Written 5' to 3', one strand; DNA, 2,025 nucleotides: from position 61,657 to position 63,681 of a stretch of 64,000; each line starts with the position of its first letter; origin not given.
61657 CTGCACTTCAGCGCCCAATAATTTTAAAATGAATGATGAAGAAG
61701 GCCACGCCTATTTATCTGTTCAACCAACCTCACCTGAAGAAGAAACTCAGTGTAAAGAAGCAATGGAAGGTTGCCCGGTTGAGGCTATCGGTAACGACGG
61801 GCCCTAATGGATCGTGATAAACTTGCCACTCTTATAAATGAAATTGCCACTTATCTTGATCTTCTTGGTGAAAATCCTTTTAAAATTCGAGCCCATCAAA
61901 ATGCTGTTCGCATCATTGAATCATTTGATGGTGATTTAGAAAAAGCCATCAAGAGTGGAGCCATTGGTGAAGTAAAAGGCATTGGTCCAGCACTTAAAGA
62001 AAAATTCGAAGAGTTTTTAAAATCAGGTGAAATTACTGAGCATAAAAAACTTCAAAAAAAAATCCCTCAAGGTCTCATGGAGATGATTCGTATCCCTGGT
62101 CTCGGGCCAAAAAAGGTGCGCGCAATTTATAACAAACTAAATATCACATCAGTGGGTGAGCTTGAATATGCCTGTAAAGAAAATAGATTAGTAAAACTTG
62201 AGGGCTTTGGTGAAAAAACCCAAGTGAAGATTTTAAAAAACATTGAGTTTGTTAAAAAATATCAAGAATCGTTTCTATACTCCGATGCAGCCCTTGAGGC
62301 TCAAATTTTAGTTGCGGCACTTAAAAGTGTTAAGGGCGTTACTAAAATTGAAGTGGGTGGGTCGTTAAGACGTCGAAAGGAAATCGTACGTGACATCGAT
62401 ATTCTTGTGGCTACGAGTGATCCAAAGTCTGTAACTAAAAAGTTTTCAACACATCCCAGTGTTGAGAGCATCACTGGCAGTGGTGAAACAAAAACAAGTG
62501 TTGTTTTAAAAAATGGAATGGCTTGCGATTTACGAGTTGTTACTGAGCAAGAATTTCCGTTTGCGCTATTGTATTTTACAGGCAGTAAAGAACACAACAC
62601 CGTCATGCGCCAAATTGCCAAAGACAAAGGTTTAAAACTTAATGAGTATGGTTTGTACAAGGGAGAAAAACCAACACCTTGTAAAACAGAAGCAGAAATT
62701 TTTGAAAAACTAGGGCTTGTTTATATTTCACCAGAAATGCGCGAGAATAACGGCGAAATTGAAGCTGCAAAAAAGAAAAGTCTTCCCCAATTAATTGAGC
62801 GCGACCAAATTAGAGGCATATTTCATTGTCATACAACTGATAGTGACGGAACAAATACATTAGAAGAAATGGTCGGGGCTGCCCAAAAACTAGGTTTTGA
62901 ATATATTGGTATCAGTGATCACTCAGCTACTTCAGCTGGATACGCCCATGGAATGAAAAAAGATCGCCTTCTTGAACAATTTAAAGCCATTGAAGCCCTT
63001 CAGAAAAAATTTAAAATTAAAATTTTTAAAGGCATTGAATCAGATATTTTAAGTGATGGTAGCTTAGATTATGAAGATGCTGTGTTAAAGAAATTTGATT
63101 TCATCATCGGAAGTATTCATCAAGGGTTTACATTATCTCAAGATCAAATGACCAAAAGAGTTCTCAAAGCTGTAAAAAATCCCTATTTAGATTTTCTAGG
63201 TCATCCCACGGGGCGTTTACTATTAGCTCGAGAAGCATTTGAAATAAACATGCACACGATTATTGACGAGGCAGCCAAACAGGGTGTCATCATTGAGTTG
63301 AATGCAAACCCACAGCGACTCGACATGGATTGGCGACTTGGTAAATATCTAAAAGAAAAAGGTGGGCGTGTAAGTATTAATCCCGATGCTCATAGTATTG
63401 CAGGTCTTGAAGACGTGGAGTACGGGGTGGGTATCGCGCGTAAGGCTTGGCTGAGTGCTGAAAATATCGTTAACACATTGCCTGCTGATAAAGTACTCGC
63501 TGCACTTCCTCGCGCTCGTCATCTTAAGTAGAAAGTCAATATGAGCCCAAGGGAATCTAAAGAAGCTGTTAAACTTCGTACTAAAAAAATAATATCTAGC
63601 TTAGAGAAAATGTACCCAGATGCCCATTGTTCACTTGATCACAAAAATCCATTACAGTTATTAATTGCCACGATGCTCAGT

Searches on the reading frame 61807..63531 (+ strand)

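Call 12: search_protein_families(library=pfam, proteins=[window:61807-63531:+], max_evalue=0.001)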
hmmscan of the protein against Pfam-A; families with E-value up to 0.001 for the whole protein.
window:61807-63531:+ (574 aa): 5 families
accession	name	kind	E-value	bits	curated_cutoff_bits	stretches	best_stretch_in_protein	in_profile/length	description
PF14791.11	DNA_pol_B_thumb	-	2.7e-25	88.4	25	1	253-313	1-63/63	DNA polymerase beta thumb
PF02811.25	PHP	-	7.4e-15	56.1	26.4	1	339-500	2-163/164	PHP domain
PF14716.13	HHH_8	-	1.7e-14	54.3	30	1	2-75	2-72/73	Helix-hairpin-helix domain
PF14520.12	HHH_5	-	1.7e-09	38.5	27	1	92-143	3-52/57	Helix-hairpin-helix domain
PF14792.12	DNA_pol_B_palm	-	0.00015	22.4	25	1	165-212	11-58/113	DNA polymerase beta palm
